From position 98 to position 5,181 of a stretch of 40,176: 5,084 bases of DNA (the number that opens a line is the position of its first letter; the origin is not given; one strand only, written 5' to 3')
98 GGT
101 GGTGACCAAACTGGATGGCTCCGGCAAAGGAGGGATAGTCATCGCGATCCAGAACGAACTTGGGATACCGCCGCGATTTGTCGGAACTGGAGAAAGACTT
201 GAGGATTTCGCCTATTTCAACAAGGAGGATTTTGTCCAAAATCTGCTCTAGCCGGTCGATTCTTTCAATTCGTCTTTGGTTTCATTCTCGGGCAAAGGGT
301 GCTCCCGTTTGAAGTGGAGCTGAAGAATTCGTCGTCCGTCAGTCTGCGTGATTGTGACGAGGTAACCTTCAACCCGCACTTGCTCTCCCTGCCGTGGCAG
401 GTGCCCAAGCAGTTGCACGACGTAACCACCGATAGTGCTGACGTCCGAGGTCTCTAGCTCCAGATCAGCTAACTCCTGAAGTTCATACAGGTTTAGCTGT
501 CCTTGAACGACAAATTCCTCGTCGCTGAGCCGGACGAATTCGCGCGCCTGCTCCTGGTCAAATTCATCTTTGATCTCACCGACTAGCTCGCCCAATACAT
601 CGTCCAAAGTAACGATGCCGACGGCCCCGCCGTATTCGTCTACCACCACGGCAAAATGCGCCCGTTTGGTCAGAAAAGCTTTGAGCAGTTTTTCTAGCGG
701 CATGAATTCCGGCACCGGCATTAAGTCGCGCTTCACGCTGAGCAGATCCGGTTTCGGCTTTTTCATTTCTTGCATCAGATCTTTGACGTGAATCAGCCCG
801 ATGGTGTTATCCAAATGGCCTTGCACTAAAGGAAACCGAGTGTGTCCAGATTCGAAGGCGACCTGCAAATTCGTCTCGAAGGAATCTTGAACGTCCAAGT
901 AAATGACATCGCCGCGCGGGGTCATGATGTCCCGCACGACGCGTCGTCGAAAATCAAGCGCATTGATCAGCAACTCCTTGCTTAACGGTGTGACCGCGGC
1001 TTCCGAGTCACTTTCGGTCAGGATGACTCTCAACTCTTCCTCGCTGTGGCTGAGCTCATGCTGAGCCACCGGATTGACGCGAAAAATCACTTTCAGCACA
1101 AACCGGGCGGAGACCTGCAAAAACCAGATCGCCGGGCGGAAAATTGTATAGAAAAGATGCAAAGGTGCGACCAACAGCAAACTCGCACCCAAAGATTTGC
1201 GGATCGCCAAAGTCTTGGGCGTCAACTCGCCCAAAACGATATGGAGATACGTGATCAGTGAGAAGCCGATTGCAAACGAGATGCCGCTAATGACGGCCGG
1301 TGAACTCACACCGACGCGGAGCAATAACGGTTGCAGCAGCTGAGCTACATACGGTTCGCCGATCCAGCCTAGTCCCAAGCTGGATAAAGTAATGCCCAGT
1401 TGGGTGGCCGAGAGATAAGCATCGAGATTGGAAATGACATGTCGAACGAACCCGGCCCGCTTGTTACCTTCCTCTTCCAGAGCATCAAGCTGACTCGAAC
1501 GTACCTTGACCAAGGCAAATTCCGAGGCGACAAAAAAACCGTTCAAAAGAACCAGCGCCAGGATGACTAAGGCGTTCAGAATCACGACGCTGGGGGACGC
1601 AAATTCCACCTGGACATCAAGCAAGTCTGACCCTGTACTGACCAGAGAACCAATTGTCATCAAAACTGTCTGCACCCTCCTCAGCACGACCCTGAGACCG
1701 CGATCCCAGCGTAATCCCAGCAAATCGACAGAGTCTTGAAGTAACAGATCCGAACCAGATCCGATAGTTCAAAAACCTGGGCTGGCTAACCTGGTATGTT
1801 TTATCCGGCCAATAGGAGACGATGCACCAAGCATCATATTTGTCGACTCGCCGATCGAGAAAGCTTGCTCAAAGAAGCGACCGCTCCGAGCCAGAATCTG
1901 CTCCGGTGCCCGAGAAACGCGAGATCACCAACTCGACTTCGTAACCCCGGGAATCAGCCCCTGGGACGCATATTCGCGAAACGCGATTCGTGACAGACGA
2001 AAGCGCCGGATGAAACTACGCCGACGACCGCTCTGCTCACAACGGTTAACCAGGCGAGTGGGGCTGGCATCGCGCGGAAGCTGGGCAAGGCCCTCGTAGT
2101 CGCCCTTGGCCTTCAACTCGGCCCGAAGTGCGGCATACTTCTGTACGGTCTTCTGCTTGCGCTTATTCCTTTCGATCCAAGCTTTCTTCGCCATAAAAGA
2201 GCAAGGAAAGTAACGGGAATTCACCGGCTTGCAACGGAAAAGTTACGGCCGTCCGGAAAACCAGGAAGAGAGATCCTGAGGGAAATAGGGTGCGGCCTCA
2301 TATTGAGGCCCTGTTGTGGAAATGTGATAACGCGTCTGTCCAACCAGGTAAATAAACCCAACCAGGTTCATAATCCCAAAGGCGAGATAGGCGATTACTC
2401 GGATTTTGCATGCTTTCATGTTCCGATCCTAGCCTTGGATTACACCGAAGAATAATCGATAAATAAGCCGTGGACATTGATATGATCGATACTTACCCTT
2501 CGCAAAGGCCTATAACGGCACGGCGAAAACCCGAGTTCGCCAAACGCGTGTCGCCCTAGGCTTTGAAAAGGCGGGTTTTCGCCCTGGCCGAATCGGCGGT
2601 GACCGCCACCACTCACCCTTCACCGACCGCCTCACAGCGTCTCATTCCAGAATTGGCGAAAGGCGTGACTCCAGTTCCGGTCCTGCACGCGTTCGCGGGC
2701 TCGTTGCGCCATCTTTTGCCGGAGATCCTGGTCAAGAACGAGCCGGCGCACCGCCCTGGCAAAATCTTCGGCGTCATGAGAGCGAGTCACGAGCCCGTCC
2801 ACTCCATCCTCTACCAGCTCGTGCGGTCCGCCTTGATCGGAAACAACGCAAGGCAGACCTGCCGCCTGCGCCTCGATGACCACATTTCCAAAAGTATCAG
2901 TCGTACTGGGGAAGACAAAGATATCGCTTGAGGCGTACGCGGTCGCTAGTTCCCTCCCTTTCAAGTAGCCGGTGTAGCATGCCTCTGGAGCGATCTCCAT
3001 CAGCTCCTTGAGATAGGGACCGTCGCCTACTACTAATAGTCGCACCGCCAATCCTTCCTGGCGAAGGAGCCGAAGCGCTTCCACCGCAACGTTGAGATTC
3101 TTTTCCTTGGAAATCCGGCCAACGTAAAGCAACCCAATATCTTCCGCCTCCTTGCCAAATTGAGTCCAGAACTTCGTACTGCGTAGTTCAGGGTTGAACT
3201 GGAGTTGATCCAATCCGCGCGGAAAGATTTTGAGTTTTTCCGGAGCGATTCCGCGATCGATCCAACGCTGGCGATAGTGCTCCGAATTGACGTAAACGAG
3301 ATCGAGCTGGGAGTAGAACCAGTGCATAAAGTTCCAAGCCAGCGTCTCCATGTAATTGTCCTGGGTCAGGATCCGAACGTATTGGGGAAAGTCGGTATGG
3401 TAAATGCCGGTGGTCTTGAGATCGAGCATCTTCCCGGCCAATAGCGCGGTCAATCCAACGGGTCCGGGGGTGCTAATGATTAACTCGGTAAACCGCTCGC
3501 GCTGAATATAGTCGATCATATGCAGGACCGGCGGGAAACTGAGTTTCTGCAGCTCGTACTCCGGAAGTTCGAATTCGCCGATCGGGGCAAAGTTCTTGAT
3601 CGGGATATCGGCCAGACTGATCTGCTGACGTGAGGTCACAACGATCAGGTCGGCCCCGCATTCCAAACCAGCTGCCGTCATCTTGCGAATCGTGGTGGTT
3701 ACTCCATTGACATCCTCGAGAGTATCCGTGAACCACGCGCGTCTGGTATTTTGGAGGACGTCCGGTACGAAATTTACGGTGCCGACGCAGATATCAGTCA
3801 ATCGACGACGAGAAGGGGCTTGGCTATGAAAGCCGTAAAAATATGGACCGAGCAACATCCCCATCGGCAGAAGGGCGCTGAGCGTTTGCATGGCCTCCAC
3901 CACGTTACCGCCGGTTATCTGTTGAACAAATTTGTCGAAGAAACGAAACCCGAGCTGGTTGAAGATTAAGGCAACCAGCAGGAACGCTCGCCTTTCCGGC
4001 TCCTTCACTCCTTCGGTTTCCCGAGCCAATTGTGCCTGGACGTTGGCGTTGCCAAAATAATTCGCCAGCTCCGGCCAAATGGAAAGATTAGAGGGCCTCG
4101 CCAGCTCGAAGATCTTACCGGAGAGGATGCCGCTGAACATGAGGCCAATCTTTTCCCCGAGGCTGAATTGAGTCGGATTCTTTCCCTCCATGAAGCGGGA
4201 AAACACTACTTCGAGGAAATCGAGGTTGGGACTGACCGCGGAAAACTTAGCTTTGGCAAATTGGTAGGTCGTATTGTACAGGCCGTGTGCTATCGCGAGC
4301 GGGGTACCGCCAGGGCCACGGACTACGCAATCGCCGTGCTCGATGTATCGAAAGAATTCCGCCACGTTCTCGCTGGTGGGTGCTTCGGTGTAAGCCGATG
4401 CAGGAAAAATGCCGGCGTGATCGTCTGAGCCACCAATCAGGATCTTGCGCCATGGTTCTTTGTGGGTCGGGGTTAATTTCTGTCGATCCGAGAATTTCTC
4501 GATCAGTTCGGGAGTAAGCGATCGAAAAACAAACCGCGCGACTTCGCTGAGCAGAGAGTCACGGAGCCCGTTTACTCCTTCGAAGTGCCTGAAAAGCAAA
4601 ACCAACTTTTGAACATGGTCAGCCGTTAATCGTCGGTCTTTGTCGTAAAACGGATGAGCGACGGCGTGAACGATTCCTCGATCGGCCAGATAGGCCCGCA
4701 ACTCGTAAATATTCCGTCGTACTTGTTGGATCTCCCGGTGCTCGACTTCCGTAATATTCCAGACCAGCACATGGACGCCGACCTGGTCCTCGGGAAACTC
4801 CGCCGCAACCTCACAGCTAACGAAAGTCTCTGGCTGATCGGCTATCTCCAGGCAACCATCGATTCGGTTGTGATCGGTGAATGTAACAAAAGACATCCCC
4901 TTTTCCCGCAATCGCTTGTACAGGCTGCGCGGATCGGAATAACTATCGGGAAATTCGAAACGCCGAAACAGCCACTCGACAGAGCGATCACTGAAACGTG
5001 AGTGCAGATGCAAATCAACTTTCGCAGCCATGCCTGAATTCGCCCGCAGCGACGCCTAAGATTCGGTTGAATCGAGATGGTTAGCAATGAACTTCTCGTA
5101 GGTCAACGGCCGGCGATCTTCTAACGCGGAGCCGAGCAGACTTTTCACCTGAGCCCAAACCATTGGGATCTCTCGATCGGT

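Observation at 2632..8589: Translationally coupled envelope operon: DUF4105 (Lnb-like) > Lnt-like > DUF2334 > PHP::GT4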

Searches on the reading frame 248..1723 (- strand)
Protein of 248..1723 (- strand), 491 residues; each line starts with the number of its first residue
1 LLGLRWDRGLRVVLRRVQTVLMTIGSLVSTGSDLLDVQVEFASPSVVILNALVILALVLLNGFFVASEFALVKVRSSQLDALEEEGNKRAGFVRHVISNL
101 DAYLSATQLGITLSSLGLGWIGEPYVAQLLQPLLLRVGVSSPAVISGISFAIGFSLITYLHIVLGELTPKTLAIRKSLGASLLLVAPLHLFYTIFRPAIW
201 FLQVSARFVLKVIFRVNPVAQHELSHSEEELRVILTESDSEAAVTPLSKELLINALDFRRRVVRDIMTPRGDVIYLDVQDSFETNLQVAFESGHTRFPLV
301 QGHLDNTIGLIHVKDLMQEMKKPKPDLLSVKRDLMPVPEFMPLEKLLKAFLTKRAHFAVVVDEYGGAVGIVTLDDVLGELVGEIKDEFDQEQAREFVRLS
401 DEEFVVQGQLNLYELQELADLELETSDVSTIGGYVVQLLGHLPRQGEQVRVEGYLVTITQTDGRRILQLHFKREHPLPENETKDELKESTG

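Call 3: search_protein_families(library=pfam, proteins=[window:248-1723:-], max_evalue=0.01)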
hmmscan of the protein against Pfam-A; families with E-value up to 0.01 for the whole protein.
window:248-1723:- (491 aa): 3 families
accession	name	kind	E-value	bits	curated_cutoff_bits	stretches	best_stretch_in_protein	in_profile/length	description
PF01595.25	CNNM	-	2.6e-46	158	28.4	1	52-241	1-174/181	Cyclin M transmembrane N-terminal domain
PF03471.22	CorC_HlyC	-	8.5e-20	71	27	1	398-473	2-79/81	Transporter associated domain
PF00571.33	CBS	-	3.4e-15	56.5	24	2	331-381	6-56/57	CBS domain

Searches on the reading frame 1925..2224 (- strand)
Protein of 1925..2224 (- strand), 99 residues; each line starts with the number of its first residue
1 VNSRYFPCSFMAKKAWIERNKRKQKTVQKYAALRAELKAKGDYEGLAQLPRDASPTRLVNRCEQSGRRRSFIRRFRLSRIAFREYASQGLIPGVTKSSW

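Call 3: search_protein_families(library=pfam, proteins=[window:1925-2224:-], max_evalue=0.01)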
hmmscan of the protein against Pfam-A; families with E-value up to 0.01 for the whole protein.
window:1925-2224:- (99 aa): 1 family
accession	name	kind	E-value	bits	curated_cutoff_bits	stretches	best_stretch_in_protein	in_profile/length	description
PF00253.27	Ribosomal_S14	-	2.3e-24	85.3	27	1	46-98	2-54/54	Ribosomal protein S14p/S29e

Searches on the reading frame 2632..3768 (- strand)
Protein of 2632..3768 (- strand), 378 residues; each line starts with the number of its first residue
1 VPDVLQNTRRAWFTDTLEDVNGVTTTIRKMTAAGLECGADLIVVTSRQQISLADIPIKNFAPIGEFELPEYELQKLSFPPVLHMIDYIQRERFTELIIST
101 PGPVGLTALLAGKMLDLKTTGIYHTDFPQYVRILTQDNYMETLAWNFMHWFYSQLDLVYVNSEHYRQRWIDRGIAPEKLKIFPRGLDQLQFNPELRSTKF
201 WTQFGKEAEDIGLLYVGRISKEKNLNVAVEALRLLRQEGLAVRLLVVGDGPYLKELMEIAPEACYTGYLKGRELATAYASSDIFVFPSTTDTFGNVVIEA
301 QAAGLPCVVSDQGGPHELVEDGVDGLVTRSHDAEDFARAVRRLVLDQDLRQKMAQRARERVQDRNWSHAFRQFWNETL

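Call 80: search_solved_structures(query=window:2632-3768:-, max_evalue=0.00001, show_alignments=0)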
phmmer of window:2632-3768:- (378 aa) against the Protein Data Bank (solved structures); distinct sequences matched with E-value up to 0.00001: 67 (the best 60 are shown).
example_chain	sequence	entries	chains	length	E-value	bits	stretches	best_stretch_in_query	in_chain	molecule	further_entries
2jjm_A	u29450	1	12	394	4.7e-15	58.8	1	189-365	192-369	GLYCOSYL TRANSFERASE, GROUP 1 FAMILY PROTEIN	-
3mbo_A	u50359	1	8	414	5.4e-15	58.6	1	189-365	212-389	Glycosyltransferase, group 1 family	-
6kih_A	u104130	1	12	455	1.5e-13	53.8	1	161-367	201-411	Tll1590 protein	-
4n9w_A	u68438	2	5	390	1.4e-11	47.4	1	208-372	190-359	GDP-mannose-dependent alpha-(1-2)-phosphatidylinositol mannosyltransferase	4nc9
2gej_A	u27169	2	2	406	1.5e-11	47.2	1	208-372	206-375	PHOSPHATIDYLINOSITOL MANNOSYLTRANSFERASE (PimA)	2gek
3c4q_A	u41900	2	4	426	5.1e-11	45.5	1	156-371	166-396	Predicted glycosyltransferases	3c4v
3c48_A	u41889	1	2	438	5.5e-11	45.4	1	156-371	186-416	Predicted glycosyltransferases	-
5ze7_B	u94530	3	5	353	9.4e-11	44.6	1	206-343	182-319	UDP-glucose:tetrahydrobiopterin glucosyltransferase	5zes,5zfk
5zer_A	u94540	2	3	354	9.5e-11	44.6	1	206-343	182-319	UDP-glucose:tetrahydrobiopterin glucosyltransferase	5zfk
9v0l_A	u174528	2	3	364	1e-10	44.5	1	205-347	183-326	tetrahydrobiopterin glucosyltransferases | tetrahydrobiopterin glucosyltransferase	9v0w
4xso_B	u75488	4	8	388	1.3e-10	44.2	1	150-358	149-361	Alr3699 protein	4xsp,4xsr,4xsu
6n1x_A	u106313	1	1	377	5.3e-10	42.2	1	193-364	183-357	Glycosyltransferase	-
6d9t_A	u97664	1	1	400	6.1e-10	42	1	193-364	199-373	Glycosyl transferase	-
2r60_A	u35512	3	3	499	6.2e-10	41.9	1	279-371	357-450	Glycosyl transferase, group 1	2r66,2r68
8b5s_B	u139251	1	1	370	3.2e-09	39.6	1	173-346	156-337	UDP-glucose:(Heptosyl) LPS alpha 1,3-glucosyltransferase WaaG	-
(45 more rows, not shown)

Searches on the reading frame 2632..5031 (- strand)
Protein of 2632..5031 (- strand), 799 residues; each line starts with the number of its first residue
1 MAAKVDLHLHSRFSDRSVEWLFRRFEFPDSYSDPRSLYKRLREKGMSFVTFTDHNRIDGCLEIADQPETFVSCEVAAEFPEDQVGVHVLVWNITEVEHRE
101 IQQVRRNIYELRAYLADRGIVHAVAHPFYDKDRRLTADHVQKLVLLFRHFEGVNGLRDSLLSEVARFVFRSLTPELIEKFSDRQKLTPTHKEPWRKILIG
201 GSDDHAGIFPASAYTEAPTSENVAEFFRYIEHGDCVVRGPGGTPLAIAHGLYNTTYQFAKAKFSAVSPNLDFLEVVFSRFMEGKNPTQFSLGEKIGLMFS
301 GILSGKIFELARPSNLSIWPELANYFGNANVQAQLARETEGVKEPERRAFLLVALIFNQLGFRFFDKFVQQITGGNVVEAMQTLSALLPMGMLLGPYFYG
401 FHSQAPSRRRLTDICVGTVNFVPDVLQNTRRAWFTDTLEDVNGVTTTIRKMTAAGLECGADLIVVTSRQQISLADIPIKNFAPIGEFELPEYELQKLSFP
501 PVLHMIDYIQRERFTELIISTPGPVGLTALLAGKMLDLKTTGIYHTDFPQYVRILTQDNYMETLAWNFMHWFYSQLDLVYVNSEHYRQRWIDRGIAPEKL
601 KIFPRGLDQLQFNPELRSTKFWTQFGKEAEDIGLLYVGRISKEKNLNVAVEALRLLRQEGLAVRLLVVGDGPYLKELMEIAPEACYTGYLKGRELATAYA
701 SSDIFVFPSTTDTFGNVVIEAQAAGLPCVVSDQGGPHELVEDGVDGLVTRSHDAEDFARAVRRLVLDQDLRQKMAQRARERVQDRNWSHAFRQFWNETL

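Call 3: search_protein_families(library=pfam, proteins=[window:2632-5031:-], max_evalue=0.01)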
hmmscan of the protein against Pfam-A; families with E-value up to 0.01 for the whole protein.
window:2632-5031:- (799 aa): 7 families
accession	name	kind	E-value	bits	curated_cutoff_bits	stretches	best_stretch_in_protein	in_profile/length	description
PF00534.26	Glycos_transf_1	-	2.2e-37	128.7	26.4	1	626-781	10-172/172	Glycosyl transferases group 1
PF13692.12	Glyco_trans_1_4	-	1.5e-34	119.8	27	1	634-766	4-141/142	Glycosyl transferases group 1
PF13439.12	Glyco_transf_4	-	3.8e-16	60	28.5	1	441-608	1-167/170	Glycosyltransferase Family 4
PF20706.3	GT4-conflict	-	3.7e-14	52.9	26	1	628-793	194-384/385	Family 4 Glycosyltransferase in conflict systems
PF13524.12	Glyco_trans_1_2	-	8.2e-13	49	25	1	660-793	14-141/144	Glycosyl transferase-like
PF13579.12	Glyco_trans_4_4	-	1.5e-07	32.3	29.7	1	442-606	1-158/158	Glycosyl transferase 4-like domain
PF02811.25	PHP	-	0.0077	17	26.4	0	26-63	9-46/164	PHP domain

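Call 10: search_protein_families(library=ncbifam, proteins=[window:2632-5031:-], max_evalue=0.01)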
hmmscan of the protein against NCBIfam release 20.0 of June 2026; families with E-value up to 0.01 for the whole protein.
window:2632-5031:- (799 aa): 43 families (the best 25 are shown)
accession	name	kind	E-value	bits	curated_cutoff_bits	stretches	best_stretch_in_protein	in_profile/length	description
NF053787.1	GlcN_PG_synth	equivalog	1.3e-38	132.8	480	1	521-793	90-351/361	N-acetylglucosaminyl phosphatidylglycerol synthase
TIGR03088.1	stp2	hypoth_equivalog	5.6e-25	88.2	409.05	1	587-785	147-356/374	TIGR03088 family PEP-CTERM/XrtA system glycosyltransferase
NF041876.1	EPS_EpsE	equivalog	2.5e-24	86.3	400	1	595-785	183-379/389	exopolysaccharide biosynthesis GT4 family glycosyltransferase EpsE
TIGR04157.1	glyco_rSAM_CFB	subfamily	1.1e-23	83.9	400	1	593-789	188-396/406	TIGR04157 family glycosyltransferase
TIGR03449.1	mycothiol_MshA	equivalog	3.3e-23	82.3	462.5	1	580-793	169-395/406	D-inositol-3-phosphate glycosyltransferase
TIGR03999.1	thiol_BshA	equivalog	3.8e-23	82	273.7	1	504-785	75-356/375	N-acetyl-alpha-D-glucosaminyl L-malate synthase BshA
TIGR04063.1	stp3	hypoth_equivalog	2.5e-22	79.3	442.05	1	575-793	157-387/397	TIGR04063 family PEP-CTERM/XrtA system glycosyltransferase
TIGR02149.1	glgA_Coryne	subfamily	3.7e-17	62.5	302.4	1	595-785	166-373/391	glycogen synthase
NF038229.1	Glyco4_Geo_Pelo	equivalog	6.5e-17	61.5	400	1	627-785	157-319/338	GPMC system family 4 glycosyltransferase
NF038295.1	EPS_HpsP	equivalog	8.9e-17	61.1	550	1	602-788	180-374/388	hormogonium polysaccharide biosynthesis glycosyltransferase HpsP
NF047684.1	TeichurnBiosyTuaC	equivalog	1.1e-15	57.5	550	1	602-785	189-372/391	teichuronic acid biosynthesis protein TuaC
NF041010.1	glycosy_Agl16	equivalog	1.1e-15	57.4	575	1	575-789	133-339/352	glycosylation protein Agl16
TIGR04047.1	MSMEG_0565_glyc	hypoth_equivalog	3e-15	56.2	259.85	1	604-792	165-365/373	MSMEG_0565 family glycosyltransferase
TIGR04005.1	wcaL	equivalog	3.1e-15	55.9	537.6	1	519-784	123-388/406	colanic acid biosynthesis glycosyltransferase WcaL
NF012028.0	PRK15484.1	subfamily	8.5e-15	54.7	618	1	585-794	148-371/380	lipopolysaccharide N-acetylglucosaminyltransferase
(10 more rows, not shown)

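Call 47: search_solved_structures(query=A3, max_evalue=0.01, show_alignments=0)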
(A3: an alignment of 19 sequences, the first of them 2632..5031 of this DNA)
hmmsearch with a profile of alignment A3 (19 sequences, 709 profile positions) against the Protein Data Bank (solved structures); distinct sequences matched with E-value up to 0.01: 0.

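Call 57: predict_structure(alignment_id=A3)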
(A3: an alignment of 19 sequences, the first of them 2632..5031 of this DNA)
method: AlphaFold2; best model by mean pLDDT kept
length: 799 residues; sequences in the alignment: 19
mean_pLDDT: 57.1   pTM: 0.45
mean pLDDT of the five models: 57.1, 57.0, 55.8, 47.5, 45.1
residues with pLDDT >= 90: 3; 70-90: 242; 50-70: 227; < 50: 327
segments of 3 or more residues with pLDDT < 50: 1-31, 55-59, 123-216, 237-289, 291-327, 330-332, 341-369, 371-407, 482-500, 553-555, 741-746
pLDDT, mean of each block of 10 residues (from residue 1): 36 30 37 59 56 50 61 63 55 67 77 74 42 33 28 36 44 45 35 27 25 43 57 49 27 36 39 44 42 46 34 35 46 51 39 47 45 40 42 33 41 55 63 71 68 80 68 62 36 33 59 78 70 71 72 55 71 86 78 86 75 75 83 81 73 87 84 82 83 82 78 61 73 56 51 79 81 69 71 72
secondary structure, 60 per line:
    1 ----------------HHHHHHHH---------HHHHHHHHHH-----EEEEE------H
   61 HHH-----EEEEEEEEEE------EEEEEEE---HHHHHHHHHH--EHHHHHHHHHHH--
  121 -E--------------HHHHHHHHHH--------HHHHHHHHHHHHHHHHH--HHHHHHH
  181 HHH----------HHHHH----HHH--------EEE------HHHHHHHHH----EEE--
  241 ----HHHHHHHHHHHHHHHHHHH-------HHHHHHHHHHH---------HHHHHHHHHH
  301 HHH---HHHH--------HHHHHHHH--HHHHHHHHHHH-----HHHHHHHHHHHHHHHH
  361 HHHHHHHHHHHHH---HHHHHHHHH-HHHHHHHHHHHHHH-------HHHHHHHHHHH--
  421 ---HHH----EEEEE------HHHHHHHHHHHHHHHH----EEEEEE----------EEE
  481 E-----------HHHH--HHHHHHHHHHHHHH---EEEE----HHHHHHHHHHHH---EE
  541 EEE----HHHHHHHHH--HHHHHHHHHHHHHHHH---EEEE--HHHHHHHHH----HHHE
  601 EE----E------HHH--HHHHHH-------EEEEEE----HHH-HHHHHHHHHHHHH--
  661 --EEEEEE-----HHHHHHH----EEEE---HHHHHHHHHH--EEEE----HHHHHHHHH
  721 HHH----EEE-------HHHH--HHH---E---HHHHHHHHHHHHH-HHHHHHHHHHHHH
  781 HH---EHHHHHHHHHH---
elements in order (helices of 4 or more, strands of 3 or more residues): H17-24 H34-43 E49-53 H60-63 E69-78 E85-91 H95-104 H108-118 H137-146 H155-171 H174-183 H194-198 E214-216 H223-231 E236-238 H245-263 H271-281 H291-303 H307-310 H319-326 H329-339 H345-373 H377-385 H387-400 H408-418 E431-435 H442-457 E462-467 E478-481 H493-496 H499-512 E516-519 H524-535 E539-543 H548-556 H559-574 E578-581 H584-592 E600-602 H619-624 E632-637 H646-658 E663-668 H674-680 E685-688 H692-701 E704-707 H712-723 E728-730 H738-741 H754-766 H768-782 H787-796
